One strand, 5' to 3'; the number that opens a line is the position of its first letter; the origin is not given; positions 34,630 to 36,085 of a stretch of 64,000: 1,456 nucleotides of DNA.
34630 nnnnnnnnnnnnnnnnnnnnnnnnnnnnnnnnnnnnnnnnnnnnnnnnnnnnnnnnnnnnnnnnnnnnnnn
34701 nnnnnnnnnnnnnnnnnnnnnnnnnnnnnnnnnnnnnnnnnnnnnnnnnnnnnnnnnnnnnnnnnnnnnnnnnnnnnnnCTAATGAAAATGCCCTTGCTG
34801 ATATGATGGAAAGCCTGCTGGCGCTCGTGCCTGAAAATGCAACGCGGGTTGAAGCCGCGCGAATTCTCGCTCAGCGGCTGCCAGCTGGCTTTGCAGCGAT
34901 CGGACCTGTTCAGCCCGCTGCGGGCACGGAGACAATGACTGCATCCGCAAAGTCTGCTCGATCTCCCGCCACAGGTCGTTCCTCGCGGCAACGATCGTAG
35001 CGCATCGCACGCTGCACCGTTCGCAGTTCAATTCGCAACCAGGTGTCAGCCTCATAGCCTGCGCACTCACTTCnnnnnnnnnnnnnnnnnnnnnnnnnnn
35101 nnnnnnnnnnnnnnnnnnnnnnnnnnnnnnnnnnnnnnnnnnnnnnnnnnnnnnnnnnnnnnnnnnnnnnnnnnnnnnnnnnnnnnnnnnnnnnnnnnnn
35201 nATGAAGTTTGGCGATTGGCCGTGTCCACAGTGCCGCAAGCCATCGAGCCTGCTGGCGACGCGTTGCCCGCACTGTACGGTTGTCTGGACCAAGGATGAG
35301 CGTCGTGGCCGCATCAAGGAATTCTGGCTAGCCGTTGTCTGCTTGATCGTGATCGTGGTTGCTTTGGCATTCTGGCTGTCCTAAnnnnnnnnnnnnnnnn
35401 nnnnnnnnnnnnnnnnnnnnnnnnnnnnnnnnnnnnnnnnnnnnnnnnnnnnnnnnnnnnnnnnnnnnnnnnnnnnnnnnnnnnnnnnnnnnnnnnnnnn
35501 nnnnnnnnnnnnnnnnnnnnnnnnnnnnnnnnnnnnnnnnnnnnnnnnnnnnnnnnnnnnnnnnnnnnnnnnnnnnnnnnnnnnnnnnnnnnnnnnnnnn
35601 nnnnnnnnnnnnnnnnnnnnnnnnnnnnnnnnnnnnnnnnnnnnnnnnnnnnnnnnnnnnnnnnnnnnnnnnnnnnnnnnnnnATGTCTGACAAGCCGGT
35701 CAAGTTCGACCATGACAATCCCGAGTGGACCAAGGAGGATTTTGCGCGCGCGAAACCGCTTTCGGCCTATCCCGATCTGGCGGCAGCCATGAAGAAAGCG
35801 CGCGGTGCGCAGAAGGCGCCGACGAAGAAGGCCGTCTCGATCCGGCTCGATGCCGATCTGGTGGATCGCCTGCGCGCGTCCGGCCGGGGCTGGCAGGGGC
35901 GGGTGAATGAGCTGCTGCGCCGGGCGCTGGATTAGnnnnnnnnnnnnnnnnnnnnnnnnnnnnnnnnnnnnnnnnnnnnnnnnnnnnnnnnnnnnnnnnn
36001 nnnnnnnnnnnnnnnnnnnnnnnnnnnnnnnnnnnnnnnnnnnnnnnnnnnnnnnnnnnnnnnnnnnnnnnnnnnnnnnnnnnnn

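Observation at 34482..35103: Candidate new SOS switch: non-cleavable CI opposed by a LexA-controlled, convergent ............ protein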

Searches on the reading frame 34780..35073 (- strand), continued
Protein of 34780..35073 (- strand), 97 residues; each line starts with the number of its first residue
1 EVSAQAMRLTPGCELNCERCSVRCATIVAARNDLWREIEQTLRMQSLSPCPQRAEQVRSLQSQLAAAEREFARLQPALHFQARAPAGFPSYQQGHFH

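Call 76: search_protein_families(library=pfam, proteins=[L015:4440-4988:-, L012:3509-3988:-, L006:3391-3876:-, L008:3323-3877:-, L015:5074-5562:-, L007:4086-4607:-, L011:4062-4700:-], max_evalue=0.01)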
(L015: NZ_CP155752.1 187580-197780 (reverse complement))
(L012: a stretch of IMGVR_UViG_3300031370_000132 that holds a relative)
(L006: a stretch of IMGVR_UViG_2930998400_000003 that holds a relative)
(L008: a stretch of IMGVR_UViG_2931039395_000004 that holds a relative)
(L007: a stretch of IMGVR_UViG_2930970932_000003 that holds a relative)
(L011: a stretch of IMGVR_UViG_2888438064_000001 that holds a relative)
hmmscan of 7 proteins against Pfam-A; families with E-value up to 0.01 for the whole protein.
L015:4440-4988:- (182 aa): 11 families
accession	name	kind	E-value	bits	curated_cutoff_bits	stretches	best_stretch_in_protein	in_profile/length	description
PF00196.25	GerE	-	2.8e-09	36.9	23.5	1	13-68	3-57/57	Bacterial regulatory proteins, luxR family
PF04545.22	Sigma70_r4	-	1e-08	35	24.1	1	12-45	4-37/50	Sigma-70, region 4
PF04967.18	HTH_10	-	7.2e-06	26.2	23.1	1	25-52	20-47/53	HTH DNA binding domain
PF08281.18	Sigma70_r4_2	-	2.6e-05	24.2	25.7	1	12-52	10-50/54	Sigma-70, region 4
PF13384.12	HTH_23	-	0.00097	19.3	24.6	1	20-47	10-36/50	Homeodomain-like domain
PF13518.12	HTH_28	-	0.001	19.6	25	1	19-49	4-33/52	Helix-turn-helix domain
PF08279.18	HTH_11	-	0.0016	18.7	25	1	16-51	1-38/55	HTH domain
PF09339.16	HTH_IclR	-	0.006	16.8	22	0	28-49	18-39/52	IclR helix-turn-helix domain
PF12116.14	SpoIIID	-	0.0061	17.1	27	1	23-54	14-45/82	Stage III sporulation protein D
PF13412.12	HTH_24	-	0.0075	16.3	21.9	0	28-49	17-38/48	Winged helix-turn-helix DNA-binding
PF01022.26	HTH_5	-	0.0076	16.5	22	0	15-46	2-33/47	Bacterial regulatory protein, arsR family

L012:3509-3988:- (159 aa): 6 families
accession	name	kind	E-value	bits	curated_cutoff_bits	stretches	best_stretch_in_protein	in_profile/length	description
PF00196.25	GerE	-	1.7e-10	40.8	23.5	1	8-63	2-57/57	Bacterial regulatory proteins, luxR family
PF08281.18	Sigma70_r4_2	-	1.9e-08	34.2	25.7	1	7-50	9-53/54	Sigma-70, region 4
PF04545.22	Sigma70_r4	-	8.6e-08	32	24.1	1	8-51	4-48/50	Sigma-70, region 4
PF13518.12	HTH_28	-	0.00027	21.4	25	1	14-47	3-36/52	Helix-turn-helix domain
PF04967.18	HTH_10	-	0.0017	18.5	23.1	1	23-51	23-51/53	HTH DNA binding domain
PF13384.12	HTH_23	-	0.0024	18.1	24.6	1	15-45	9-39/50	Homeodomain-like domain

L006:3391-3876:- (161 aa): 1 family
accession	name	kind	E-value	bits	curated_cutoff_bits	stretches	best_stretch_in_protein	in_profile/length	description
PF00565.23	SNase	-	4.4e-08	34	21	1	74-152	1-76/107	Staphylococcal nuclease homologue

L008:3323-3877:- (184 aa): 1 family
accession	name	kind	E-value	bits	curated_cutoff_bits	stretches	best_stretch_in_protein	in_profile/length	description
PF11008.14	DUF2846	-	1.5e-07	31.9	34.3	1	77-150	4-83/92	Protein of unknown function (DUF2846)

L015:5074-5562:- (162 aa): 4 families
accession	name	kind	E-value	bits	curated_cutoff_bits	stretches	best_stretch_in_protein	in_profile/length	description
PF01381.28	HTH_3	-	1.6e-09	38.1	23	1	7-60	1-55/55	Helix-turn-helix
PF13560.12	HTH_31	-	4.4e-07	30.6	27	1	3-58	2-59/64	Helix-turn-helix domain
PF13443.12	HTH_26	-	6.3e-06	26.8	22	1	12-58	7-55/63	Cro/C1-type HTH DNA-binding domain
PF07022.19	Phage_CI_repr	-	0.0016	19.1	22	1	14-61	10-58/65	Bacteriophage CI repressor helix-turn-helix domain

L007:4086-4607:- (173 aa): 1 family
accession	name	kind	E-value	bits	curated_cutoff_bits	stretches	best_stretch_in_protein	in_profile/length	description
PF13560.12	HTH_31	-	0.0097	16.6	27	0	5-70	3-60/64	Helix-turn-helix domain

L011:4062-4700:- (212 aa): 0 families

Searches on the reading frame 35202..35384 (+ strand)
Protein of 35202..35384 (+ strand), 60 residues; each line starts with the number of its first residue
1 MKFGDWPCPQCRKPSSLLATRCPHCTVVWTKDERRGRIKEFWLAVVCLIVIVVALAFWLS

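Call 5: search_protein_families(library=pfam, proteins=[window:35202-35384:+], max_evalue=0.1)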
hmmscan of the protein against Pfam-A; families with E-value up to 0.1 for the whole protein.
window:35202-35384:+ (60 aa): 4 families
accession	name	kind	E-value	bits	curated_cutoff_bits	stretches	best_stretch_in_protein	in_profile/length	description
PF09788.14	Tmemb_55A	-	0.0021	17.7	30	1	20-57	170-207/248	Transmembrane protein 55A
PF10571.15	UPF0547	-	0.014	16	29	1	8-25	3-20/26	Uncharacterised protein family UPF0547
PF12773.13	DZR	-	0.032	14.8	27.3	1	8-25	27-44/45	Double zinc ribbon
PF24286.1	DUF7474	-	0.065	13.6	27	1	5-34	4-33/194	Family of unknown function (DUF7474)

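Call 6: search_protein_families(library=phrogs, proteins=[window:35202-35384:+], max_evalue=0.1)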
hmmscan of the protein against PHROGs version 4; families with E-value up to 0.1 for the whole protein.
window:35202-35384:+ (60 aa): 4 families
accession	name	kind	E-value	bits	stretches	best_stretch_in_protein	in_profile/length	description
phrog_16517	-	unknown function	0.0077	17.2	1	12-32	4-24/52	-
phrog_14275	-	unknown function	0.034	14.8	1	8-55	6-49/178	-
phrog_4852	-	unknown function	0.068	13.8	1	6-35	14-45/194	-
phrog_31496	-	transcription regulation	0.071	13.8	1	7-31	8-32/210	transcriptional regulator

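Call 67: search_protein_families(library=ncbifam, proteins=[window:35202-35381:+], max_evalue=0.1)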
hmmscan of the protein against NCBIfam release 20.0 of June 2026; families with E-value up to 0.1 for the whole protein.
window:35202-35381:+ (60 aa): 1 family
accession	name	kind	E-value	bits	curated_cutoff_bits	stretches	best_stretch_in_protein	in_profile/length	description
TIGR04104.1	cxxc_20_cxxc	subfamily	0.028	14.8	45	0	20-59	26-64/93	TIGR04104 family putative zinc finger protein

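Call 86: search_protein_families(library=phrogs, proteins=[window:35202-35384:+], max_evalue=0.001)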
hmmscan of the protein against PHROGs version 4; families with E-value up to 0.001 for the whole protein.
window:35202-35384:+ (60 aa): 0 families

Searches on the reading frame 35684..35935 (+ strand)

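Call 5: search_protein_families(library=pfam, proteins=[window:35684-35935:+], max_evalue=0.1)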
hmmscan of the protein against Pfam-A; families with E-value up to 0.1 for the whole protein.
window:35684-35935:+ (83 aa): 3 families
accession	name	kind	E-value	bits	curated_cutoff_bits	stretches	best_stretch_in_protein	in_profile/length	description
PF14384.12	BrnA_antitoxin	-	4.3e-21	75.5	26.1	1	11-82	1-68/68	BrnA antitoxin of type II toxin-antitoxin system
PF12441.14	CopG_antitoxin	-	0.012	16.7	28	1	17-66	12-60/79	CopG antitoxin of type II toxin-antitoxin system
PF01402.27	RHH_1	-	0.084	13.3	20.5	0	51-65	2-16/39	Ribbon-helix-helix protein, copG family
